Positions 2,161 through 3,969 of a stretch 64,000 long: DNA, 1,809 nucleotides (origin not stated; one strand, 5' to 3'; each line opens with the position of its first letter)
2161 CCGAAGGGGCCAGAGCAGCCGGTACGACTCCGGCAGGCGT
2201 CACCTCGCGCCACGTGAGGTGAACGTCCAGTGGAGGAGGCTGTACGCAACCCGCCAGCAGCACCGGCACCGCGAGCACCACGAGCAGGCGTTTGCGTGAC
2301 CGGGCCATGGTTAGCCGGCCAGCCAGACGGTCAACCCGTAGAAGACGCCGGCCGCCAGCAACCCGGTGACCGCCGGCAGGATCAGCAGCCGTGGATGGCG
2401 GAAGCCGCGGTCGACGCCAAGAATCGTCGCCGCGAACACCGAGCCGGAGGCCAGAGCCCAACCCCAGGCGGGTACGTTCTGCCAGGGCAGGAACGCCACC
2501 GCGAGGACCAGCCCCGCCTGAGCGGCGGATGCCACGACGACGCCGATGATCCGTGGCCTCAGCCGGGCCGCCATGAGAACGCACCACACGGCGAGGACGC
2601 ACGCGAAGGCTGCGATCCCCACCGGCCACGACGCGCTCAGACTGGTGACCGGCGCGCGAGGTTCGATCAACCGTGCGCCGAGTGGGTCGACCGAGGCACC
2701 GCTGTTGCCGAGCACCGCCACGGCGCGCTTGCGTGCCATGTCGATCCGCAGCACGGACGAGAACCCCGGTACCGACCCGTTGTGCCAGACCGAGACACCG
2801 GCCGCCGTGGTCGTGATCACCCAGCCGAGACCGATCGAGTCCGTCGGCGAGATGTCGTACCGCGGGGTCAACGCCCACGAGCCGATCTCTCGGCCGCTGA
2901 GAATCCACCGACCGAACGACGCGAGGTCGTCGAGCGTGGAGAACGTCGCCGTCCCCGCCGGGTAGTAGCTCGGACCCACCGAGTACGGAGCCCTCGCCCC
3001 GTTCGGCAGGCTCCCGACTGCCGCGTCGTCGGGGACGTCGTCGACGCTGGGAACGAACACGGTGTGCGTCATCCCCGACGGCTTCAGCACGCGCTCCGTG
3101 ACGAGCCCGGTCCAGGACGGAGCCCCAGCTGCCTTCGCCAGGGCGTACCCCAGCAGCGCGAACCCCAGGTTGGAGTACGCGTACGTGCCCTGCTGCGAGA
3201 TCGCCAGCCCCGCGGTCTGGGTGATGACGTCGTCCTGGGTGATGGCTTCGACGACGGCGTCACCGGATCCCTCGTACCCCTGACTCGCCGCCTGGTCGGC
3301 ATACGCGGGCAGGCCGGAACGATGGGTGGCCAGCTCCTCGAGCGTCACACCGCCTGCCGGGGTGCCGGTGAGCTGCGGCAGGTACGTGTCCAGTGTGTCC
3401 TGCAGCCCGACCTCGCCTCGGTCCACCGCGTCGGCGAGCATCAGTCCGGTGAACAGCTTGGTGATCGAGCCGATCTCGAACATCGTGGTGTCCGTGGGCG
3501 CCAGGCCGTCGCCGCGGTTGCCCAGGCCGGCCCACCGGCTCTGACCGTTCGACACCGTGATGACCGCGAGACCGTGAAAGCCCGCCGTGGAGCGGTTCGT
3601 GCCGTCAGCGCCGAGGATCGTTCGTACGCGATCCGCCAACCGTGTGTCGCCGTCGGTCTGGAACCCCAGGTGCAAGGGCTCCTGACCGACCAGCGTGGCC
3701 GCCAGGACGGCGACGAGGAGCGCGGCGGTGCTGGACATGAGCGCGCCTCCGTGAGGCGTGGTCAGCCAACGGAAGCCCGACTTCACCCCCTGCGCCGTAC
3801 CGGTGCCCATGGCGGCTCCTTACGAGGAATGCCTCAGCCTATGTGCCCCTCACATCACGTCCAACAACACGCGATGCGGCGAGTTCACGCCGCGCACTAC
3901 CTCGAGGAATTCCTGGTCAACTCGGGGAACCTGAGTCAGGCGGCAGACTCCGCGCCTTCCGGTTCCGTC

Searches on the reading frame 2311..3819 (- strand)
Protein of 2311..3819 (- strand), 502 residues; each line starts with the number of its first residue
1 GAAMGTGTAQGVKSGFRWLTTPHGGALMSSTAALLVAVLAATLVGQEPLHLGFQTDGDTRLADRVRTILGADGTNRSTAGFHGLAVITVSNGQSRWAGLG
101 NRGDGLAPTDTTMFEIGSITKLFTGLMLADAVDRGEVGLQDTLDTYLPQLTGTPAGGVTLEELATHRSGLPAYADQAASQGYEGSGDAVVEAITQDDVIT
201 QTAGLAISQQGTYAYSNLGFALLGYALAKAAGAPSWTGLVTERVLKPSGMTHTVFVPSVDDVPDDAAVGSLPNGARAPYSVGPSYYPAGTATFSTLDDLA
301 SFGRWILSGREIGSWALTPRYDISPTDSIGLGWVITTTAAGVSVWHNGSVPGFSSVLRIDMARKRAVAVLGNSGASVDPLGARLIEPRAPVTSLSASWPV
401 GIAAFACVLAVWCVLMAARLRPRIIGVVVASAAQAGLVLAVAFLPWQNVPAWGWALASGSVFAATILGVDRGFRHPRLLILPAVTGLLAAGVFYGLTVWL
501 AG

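Call 38: search_protein_families(library=pfam, proteins=[window:2311-3819:-], max_evalue=0.001)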
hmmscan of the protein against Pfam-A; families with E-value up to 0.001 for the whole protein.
window:2311-3819:- (502 aa): 1 family
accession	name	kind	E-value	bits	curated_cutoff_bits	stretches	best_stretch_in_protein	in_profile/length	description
PF00144.29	Beta-lactamase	-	9.5e-49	166.8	27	1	79-376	12-313/329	Beta-lactamase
